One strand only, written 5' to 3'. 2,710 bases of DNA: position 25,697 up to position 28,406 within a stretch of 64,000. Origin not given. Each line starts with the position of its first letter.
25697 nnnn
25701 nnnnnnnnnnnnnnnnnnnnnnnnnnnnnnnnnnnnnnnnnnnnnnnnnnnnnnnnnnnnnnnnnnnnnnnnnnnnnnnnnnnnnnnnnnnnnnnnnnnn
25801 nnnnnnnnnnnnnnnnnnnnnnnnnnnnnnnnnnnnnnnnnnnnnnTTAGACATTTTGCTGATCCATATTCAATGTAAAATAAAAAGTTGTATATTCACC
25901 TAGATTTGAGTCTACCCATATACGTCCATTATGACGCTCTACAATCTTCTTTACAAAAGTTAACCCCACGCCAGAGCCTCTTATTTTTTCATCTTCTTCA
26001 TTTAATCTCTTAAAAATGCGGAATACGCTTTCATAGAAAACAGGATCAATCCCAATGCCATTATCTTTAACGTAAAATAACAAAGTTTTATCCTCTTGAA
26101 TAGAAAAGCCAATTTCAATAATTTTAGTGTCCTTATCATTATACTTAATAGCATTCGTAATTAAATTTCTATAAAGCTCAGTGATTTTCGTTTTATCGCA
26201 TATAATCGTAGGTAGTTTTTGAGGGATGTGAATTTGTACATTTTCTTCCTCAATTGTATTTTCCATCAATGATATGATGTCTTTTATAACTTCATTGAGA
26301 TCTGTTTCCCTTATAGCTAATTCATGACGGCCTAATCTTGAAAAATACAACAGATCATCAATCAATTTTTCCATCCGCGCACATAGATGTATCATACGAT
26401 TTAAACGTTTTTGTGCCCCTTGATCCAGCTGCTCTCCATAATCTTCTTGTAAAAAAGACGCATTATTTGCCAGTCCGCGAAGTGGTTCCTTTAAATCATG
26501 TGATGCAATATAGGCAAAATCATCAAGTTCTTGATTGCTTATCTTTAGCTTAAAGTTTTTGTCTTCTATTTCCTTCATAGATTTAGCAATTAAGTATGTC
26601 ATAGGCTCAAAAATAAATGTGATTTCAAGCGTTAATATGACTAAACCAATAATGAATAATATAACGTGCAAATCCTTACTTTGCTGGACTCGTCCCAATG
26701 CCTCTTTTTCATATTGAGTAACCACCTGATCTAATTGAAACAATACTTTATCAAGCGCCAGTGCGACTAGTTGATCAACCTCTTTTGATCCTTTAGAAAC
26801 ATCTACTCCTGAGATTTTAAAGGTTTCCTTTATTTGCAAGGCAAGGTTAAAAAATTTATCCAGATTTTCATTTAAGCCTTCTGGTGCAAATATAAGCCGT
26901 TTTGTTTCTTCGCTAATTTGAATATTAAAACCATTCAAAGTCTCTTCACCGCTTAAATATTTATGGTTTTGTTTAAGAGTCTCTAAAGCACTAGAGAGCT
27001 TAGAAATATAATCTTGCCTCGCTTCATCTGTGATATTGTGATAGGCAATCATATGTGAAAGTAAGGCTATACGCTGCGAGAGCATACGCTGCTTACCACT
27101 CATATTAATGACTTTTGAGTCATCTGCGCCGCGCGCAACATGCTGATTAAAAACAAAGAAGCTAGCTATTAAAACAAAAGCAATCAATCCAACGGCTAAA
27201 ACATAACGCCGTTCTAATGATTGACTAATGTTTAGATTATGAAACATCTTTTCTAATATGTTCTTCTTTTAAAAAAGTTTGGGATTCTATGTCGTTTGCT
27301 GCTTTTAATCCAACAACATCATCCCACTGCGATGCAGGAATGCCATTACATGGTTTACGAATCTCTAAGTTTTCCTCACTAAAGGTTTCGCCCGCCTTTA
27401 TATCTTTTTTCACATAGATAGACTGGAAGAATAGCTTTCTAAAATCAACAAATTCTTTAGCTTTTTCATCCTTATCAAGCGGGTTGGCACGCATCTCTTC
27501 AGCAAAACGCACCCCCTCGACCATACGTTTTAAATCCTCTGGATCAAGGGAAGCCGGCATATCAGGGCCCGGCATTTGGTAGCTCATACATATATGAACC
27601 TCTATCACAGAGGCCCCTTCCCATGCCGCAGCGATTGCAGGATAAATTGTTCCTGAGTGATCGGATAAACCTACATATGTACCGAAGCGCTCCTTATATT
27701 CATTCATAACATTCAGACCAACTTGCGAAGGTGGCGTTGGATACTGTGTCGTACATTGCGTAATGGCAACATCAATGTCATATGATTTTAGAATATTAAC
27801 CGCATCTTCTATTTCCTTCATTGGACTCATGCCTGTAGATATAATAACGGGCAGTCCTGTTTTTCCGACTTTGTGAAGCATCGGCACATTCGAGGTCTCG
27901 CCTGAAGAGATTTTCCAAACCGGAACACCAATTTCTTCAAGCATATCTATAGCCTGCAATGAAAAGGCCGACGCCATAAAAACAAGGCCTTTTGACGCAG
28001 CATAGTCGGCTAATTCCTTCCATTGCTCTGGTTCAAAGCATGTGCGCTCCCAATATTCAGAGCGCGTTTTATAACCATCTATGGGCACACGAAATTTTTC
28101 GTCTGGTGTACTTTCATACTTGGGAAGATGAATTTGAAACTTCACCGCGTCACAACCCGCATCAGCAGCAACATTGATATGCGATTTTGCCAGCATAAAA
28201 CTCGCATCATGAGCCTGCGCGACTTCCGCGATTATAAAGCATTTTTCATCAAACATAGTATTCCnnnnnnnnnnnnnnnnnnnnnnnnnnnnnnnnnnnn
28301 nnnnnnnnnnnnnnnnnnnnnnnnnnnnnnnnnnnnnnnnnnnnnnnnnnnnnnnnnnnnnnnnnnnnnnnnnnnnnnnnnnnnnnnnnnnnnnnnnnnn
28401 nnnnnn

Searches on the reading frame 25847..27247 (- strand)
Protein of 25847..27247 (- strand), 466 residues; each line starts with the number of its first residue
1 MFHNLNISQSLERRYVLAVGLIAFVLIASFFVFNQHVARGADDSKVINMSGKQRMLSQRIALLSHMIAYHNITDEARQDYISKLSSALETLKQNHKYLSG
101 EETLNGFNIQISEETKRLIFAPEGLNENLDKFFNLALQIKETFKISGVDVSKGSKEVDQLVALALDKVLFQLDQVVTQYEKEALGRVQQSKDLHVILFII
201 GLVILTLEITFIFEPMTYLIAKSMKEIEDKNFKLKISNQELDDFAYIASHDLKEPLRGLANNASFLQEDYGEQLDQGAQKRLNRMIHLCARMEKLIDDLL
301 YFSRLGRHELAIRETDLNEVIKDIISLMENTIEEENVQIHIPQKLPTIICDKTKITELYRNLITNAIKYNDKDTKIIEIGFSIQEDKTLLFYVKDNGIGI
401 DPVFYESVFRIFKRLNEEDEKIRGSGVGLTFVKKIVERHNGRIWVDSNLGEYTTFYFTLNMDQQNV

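Call 6: search_protein_families(library=pfam, proteins=[window:25847-27247:-])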
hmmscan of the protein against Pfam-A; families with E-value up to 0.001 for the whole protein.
window:25847-27247:- (466 aa): 4 families
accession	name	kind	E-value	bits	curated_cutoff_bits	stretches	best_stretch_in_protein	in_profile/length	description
PF02518.31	HATPase_c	-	4.4e-22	79.1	26.4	1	351-462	2-110/111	Histidine kinase-, DNA gyrase B-, and HSP90-like ATPase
PF00512.31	HisKA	-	1.1e-11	45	26.9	1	241-306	2-64/66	His Kinase A (phospho-acceptor) domain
PF13675.11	PilJ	-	4.4e-09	36.8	26.6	1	42-106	8-69/114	Type IV pili methyl-accepting chemotaxis transducer N-term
PF14501.12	HATPase_c_5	-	0.00029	21.1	22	1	354-451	5-94/102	GHKL domain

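Call 7: find_homologous_proteins(query=window:25850-27247:-)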
Query window:25850-27247:- (466 aa): 7827 proteins with E <= 0.001 among 8000 candidates; the best 120 are listed.
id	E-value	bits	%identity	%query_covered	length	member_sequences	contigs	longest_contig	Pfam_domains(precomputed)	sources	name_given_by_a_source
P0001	3.2e-298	1007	100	100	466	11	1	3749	PF02518.32,PF00512.32,PF13675.12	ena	-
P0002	3.5e-104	367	71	51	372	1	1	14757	PF13426.14,PF13188.14,PF24820.2,PF08448.17,PF02518.32,PF00512.32,PF00989.32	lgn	-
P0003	2.8e-99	351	67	51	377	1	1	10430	PF13426.14,PF13188.14,PF24820.2,PF02518.32,PF00512.32,PF00989.32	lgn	-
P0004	4.7e-96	341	66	51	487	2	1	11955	PF13426.14,PF13188.14,PF24820.2,PF02518.32,PF00512.32,PF00989.32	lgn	-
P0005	5.4e-96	340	65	50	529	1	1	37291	PF08447.19,PF13426.14,PF24820.2,PF08448.17,PF02518.32,PF00512.32,PF00989.32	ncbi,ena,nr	ncbi:MAG: PAS domain S-box protein [Proteobacteria bacterium]|nr:PAS domain S-box protein [Pseudomon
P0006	1.1e-95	339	52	65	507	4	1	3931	PF08447.19,PF13426.14,PF13188.14,PF12860.14,PF08448.17,PF02518.32,PF00512.32,PF00989.32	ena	-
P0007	1.2e-95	339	65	53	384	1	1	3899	PF13426.14,PF13188.14,PF24820.2,PF08448.17,PF02518.32,PF00512.32,PF00989.32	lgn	-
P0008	1.3e-95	339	67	49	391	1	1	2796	PF13426.14,PF13188.14,PF24820.2,PF08448.17,PF02518.32,PF00512.32,PF00989.32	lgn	-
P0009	2.1e-95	339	64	50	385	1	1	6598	PF13426.14,PF13188.14,PF24820.2,PF08448.17,PF02518.32,PF00512.32,PF00989.32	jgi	jgi:two-component system, LuxR family, sensor kinase FixL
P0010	2.5e-95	338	56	58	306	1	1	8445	PF02518.32,PF00512.32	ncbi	-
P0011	2.9e-95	338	65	51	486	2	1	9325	PF13426.14,PF13188.14,PF24820.2,PF02518.32,PF00512.32,PF00989.32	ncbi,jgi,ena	-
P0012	3.3e-95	338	67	49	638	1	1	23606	PF08447.19,PF13426.14,PF13188.14,PF12860.14,PF24820.2,PF08448.17,PF02518.32,PF00512.32,PF00989.32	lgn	-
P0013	3.9e-95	338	63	51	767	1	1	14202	PF13596.13,PF08447.19,PF13426.14,PF13188.14,PF12860.14,PF24820.2,PF08448.17,PF02518.32,PF00512.32,PF00989.32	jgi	jgi:PAS domain S-box-containing protein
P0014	4.5e-95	337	64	49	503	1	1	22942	PF13596.13,PF13426.14,PF13188.14,PF24820.2,PF08448.17,PF02518.32,PF00512.32,PF00989.32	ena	-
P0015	5.4e-95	337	65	51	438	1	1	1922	PF13426.14,PF02518.32,PF00512.32,PF00989.32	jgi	jgi:PAS domain S-box-containing protein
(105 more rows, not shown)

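Call 10: find_encoding_contigs(protein=P0131, flank=2500, max_places=10)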
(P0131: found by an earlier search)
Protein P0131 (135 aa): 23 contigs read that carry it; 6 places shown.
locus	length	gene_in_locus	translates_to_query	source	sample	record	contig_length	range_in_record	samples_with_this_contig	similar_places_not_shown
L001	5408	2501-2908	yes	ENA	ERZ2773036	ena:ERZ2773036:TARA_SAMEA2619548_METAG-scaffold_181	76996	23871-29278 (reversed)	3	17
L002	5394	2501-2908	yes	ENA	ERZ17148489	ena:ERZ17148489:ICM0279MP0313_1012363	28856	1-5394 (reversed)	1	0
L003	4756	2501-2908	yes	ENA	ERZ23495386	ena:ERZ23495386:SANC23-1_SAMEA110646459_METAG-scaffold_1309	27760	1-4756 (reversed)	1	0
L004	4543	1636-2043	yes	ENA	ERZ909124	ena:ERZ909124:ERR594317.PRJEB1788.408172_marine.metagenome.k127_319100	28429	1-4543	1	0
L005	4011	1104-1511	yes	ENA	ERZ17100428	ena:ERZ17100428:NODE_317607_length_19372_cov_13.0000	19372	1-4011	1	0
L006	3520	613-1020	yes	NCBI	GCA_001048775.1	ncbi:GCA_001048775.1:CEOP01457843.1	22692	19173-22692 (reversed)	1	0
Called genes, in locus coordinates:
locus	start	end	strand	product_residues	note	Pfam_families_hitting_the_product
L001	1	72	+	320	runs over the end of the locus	-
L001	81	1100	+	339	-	PF03102:NeuB, PF08666:SAF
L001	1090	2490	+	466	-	PF13675:PilJ, PF00512:HisKA, PF02518:HATPase_c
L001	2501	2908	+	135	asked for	PF00072:Response_reg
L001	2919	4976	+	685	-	PF03709:OKR_DC_1_N (faint), PF00072:Response_reg, PF14501:HATPase_c_5 (faint), PF02518:HATPase_c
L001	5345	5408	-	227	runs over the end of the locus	PF00512:HisKA, PF02518:HATPase_c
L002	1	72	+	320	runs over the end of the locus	-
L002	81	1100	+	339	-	PF03102:NeuB, PF08666:SAF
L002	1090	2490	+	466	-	PF13675:PilJ, PF00512:HisKA, PF02518:HATPase_c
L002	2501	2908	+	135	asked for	PF00072:Response_reg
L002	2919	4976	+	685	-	PF03709:OKR_DC_1_N (faint), PF00072:Response_reg, PF14501:HATPase_c_5 (faint), PF02518:HATPase_c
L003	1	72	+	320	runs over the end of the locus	-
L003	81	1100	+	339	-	PF03102:NeuB, PF08666:SAF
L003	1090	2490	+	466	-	PF13675:PilJ, PF00512:HisKA, PF02518:HATPase_c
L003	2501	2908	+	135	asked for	PF00072:Response_reg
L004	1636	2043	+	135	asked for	PF00072:Response_reg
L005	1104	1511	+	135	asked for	PF00072:Response_reg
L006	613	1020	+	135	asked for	PF00072:Response_reg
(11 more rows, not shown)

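Call 11: find_encoding_contigs(protein=P0134, flank=2500, max_places=10)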
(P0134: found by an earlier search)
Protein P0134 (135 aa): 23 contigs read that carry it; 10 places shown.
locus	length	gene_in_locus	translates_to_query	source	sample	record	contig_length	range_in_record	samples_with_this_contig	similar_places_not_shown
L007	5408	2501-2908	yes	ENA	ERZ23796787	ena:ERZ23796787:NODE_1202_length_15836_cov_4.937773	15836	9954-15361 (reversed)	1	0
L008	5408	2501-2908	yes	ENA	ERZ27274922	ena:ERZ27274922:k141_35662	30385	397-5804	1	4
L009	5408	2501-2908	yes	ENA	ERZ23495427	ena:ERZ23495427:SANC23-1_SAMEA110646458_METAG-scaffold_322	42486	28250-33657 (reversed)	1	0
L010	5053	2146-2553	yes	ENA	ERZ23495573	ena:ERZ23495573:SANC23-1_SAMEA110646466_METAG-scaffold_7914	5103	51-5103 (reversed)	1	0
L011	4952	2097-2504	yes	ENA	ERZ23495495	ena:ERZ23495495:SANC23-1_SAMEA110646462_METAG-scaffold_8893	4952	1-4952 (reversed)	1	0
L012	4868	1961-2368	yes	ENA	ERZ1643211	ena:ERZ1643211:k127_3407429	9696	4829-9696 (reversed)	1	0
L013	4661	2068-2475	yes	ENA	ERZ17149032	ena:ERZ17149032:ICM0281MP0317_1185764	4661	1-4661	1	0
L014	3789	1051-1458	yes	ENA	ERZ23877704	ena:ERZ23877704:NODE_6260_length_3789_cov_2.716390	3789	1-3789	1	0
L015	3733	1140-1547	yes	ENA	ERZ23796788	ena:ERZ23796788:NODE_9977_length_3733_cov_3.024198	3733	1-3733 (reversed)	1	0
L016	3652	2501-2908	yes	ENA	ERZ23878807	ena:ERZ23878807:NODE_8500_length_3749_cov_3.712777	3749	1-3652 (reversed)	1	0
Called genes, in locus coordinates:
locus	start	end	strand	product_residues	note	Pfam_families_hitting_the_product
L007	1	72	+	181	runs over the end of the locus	?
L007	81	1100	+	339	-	PF03102:NeuB, PF08666:SAF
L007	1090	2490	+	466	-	PF13675:PilJ (weak), PF00512:HisKA, PF02518:HATPase_c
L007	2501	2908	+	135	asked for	PF00072:Response_reg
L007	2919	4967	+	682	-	PF03709:OKR_DC_1_N (faint), PF00072:Response_reg, PF02518:HATPase_c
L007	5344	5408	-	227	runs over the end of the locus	PF00512:HisKA, PF02518:HATPase_c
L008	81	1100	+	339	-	PF03102:NeuB, PF08666:SAF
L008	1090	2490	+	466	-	PF13675:PilJ (weak), PF00512:HisKA, PF02518:HATPase_c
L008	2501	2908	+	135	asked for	PF00072:Response_reg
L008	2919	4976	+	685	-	PF03709:OKR_DC_1_N (faint), PF00072:Response_reg, PF02518:HATPase_c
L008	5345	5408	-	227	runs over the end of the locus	PF00512:HisKA, PF02518:HATPase_c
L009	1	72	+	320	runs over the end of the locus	-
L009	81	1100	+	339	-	PF03102:NeuB, PF08666:SAF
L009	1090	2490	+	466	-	PF13675:PilJ (weak), PF00512:HisKA, PF02518:HATPase_c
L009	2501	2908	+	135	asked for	PF00072:Response_reg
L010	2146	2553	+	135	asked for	PF00072:Response_reg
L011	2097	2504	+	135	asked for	PF00072:Response_reg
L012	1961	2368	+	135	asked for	PF00072:Response_reg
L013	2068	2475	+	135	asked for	PF00072:Response_reg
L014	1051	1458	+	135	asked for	PF00072:Response_reg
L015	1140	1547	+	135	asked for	PF00072:Response_reg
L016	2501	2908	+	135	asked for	PF00072:Response_reg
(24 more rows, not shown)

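Call 25: find_encoding_contigs(protein=P0123, flank=6500, max_places=5)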
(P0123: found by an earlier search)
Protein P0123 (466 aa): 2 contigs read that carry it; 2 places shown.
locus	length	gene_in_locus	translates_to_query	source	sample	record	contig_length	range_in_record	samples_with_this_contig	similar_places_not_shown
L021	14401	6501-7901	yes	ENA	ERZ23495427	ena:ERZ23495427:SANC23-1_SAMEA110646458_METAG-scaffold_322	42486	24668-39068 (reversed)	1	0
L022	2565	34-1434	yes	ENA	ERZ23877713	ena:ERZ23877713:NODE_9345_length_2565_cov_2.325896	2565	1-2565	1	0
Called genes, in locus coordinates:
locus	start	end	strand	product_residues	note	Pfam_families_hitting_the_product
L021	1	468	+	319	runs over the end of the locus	-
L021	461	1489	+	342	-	PF03102:NeuB, PF08666:SAF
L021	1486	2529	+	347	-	PF21360:PylC-like_N, PF14397:ATPgrasp_ST (weak), PF02655:ATP-grasp_3 (faint), PF15632:ATPgrasp_Ter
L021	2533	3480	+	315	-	PF00389:2-Hacid_dh, PF02826:2-Hacid_dh_C, PF03446:NAD_binding_2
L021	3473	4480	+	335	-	-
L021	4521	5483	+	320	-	-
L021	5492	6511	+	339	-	PF03102:NeuB, PF08666:SAF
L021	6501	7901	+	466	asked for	PF13675:PilJ (weak), PF00512:HisKA, PF02518:HATPase_c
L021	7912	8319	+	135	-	PF00072:Response_reg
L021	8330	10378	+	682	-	PF03709:OKR_DC_1_N (faint), PF00072:Response_reg, PF02518:HATPase_c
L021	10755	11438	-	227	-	PF00512:HisKA, PF02518:HATPase_c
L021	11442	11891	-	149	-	PF00072:Response_reg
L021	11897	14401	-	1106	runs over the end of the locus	PF03924:CHASE, PF00989:PAS, PF13426:PAS_9, PF00989:PAS, PF08448:PAS_4, PF13426:PAS_9, PF08447:PAS_3, PF00512:HisKA, +2 more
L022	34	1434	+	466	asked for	PF13675:PilJ (weak), PF00512:HisKA, PF02518:HATPase_c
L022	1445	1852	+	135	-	PF00072:Response_reg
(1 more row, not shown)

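Call 26: find_encoding_contigs(protein=P0122, flank=6500, max_places=6)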
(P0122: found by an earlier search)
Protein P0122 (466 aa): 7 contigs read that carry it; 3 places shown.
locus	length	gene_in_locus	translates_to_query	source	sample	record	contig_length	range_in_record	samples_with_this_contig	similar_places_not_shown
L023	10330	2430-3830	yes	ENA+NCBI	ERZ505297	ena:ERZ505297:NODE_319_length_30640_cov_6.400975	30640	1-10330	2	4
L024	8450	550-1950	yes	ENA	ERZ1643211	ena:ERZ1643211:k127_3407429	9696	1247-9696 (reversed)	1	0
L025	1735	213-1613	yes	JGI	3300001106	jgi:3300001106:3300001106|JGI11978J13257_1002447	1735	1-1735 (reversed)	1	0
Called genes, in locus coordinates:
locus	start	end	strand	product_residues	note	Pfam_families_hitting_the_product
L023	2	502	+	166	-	?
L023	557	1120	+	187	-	-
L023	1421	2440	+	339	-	PF03102:NeuB, PF08666:SAF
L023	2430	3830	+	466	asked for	PF13675:PilJ (weak), PF00512:HisKA, PF02518:HATPase_c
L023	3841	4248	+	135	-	PF00072:Response_reg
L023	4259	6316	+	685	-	PF03709:OKR_DC_1_N (faint), PF00072:Response_reg, PF02518:HATPase_c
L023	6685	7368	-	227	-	PF00512:HisKA, PF02518:HATPase_c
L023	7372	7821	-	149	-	PF00072:Response_reg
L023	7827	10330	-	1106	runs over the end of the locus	PF03924:CHASE, PF00989:PAS, PF13426:PAS_9, PF00989:PAS, PF08448:PAS_4, PF13426:PAS_9, PF08447:PAS_3, PF00512:HisKA, +2 more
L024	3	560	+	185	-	?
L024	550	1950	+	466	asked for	PF13675:PilJ (weak), PF00512:HisKA, PF02518:HATPase_c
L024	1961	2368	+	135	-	PF00072:Response_reg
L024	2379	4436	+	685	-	PF03709:OKR_DC_1_N (faint), PF00072:Response_reg, PF02518:HATPase_c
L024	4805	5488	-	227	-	PF00512:HisKA, PF02518:HATPase_c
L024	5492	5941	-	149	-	PF00072:Response_reg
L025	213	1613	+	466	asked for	PF13675:PilJ (weak), PF00512:HisKA, PF02518:HATPase_c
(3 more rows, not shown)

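Call 42: find_encoding_contigs(protein=P0129, flank=6500, max_places=4)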
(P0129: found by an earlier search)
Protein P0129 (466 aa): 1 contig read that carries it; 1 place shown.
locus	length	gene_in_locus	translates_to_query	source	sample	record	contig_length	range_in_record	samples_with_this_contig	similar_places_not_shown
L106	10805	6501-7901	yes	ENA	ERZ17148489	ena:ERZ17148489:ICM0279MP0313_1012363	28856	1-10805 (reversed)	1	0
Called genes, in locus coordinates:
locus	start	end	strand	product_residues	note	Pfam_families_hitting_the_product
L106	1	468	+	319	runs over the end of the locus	-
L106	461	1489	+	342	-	PF03102:NeuB, PF08666:SAF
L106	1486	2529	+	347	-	PF21360:PylC-like_N, PF14397:ATPgrasp_ST (weak), PF02655:ATP-grasp_3 (faint), PF15632:ATPgrasp_Ter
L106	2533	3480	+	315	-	PF00389:2-Hacid_dh, PF02826:2-Hacid_dh_C, PF03446:NAD_binding_2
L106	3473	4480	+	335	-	-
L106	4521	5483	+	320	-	-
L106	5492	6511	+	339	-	PF03102:NeuB, PF08666:SAF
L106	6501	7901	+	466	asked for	PF13675:PilJ, PF00512:HisKA, PF02518:HATPase_c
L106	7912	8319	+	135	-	PF00072:Response_reg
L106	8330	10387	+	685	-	PF03709:OKR_DC_1_N (faint), PF00072:Response_reg, PF14501:HATPase_c_5 (faint), PF02518:HATPase_c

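Call 43: find_encoding_contigs(protein=P0121, flank=6500, max_places=10)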
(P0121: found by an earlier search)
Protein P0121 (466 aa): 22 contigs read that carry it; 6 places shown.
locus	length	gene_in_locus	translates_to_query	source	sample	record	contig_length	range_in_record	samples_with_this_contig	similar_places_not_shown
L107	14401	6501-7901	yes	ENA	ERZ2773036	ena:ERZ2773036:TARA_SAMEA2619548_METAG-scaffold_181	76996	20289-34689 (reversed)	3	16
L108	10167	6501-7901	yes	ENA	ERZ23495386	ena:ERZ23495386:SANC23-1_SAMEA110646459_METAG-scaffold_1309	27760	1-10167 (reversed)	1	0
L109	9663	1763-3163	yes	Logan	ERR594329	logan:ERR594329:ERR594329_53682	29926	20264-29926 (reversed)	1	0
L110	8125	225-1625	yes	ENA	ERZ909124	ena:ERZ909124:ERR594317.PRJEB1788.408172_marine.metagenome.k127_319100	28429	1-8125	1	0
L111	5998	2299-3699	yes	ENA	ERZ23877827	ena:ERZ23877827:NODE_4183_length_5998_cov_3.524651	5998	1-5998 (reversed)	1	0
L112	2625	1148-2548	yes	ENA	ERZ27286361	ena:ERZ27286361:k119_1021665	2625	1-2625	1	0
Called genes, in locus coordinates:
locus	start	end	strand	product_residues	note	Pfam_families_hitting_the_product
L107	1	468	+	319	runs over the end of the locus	-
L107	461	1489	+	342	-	PF03102:NeuB, PF08666:SAF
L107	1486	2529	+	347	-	PF21360:PylC-like_N, PF14397:ATPgrasp_ST (weak), PF02655:ATP-grasp_3 (faint), PF15632:ATPgrasp_Ter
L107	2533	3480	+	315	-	PF00389:2-Hacid_dh, PF02826:2-Hacid_dh_C, PF03446:NAD_binding_2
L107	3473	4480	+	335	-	-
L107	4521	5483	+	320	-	-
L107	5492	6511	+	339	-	PF03102:NeuB, PF08666:SAF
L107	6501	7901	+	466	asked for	PF13675:PilJ, PF00512:HisKA, PF02518:HATPase_c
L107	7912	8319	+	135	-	PF00072:Response_reg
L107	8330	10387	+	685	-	PF03709:OKR_DC_1_N (faint), PF00072:Response_reg, PF14501:HATPase_c_5 (faint), PF02518:HATPase_c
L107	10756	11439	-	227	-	PF00512:HisKA, PF02518:HATPase_c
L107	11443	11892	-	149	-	PF00072:Response_reg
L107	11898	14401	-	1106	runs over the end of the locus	PF03924:CHASE, PF00989:PAS, PF13426:PAS_9, PF00989:PAS, PF08448:PAS_4, PF13426:PAS_9, PF08447:PAS_3, PF00512:HisKA, +2 more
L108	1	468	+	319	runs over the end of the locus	-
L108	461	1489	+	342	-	PF03102:NeuB, PF08666:SAF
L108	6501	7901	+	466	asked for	PF13675:PilJ, PF00512:HisKA, PF02518:HATPase_c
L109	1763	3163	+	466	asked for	PF13675:PilJ, PF00512:HisKA, PF02518:HATPase_c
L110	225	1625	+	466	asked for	PF13675:PilJ, PF00512:HisKA, PF02518:HATPase_c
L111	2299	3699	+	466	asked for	PF13675:PilJ, PF00512:HisKA, PF02518:HATPase_c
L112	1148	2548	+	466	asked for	PF13675:PilJ, PF00512:HisKA, PF02518:HATPase_c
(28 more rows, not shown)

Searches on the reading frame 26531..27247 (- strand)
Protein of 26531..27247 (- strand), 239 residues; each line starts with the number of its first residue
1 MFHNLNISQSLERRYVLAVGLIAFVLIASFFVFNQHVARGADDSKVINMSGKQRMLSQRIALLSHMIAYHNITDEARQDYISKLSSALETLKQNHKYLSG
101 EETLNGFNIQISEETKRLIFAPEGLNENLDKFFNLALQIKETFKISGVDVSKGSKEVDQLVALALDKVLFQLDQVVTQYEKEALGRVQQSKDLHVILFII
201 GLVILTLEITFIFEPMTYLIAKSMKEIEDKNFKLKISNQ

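Call 15: find_related_loci(query=window:26531-27247:-, collection=genome_contigs, flank=6000)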
Query seq(239 aa) (239 aa) in genome_contigs; peptide patterns used: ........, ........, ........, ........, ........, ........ (x = any residue, [..] = any of these).
85 stretches matched a pattern, but none encodes a relative of the query by tblastn (E <= 1e-3).

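Call 47: find_homologous_proteins(query=window:26531-27247:-, max_evalue=0.00001)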
Query seq(239 aa) (239 aa): 1 proteins with E <= 0.00001 among 1055 candidates.
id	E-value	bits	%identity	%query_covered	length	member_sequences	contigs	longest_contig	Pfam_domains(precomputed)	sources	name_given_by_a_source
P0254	4.5e-12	64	30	90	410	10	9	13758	PF00990.27,PF13675.12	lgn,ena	-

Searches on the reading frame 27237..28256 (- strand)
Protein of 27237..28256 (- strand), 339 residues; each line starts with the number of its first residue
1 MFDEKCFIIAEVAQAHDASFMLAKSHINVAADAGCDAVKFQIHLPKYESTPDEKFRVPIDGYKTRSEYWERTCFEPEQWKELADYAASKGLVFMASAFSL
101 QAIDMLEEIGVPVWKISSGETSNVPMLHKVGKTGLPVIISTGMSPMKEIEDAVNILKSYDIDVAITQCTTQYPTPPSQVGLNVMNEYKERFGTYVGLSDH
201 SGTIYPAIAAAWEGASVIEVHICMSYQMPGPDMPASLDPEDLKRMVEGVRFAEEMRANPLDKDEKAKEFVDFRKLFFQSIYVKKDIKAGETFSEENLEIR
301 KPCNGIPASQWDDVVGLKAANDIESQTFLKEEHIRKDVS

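Call 6: search_protein_families(library=pfam, proteins=[window:27237-28256:-])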
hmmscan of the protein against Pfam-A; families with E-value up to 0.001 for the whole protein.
window:27237-28256:- (339 aa): 2 families
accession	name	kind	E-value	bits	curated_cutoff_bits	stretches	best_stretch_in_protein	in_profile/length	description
PF03102.20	NeuB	-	6.5e-68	229.2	22.1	1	27-256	2-236/241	NeuB family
PF08666.17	SAF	-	1e-09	39.2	21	1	279-333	3-61/63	SAF domain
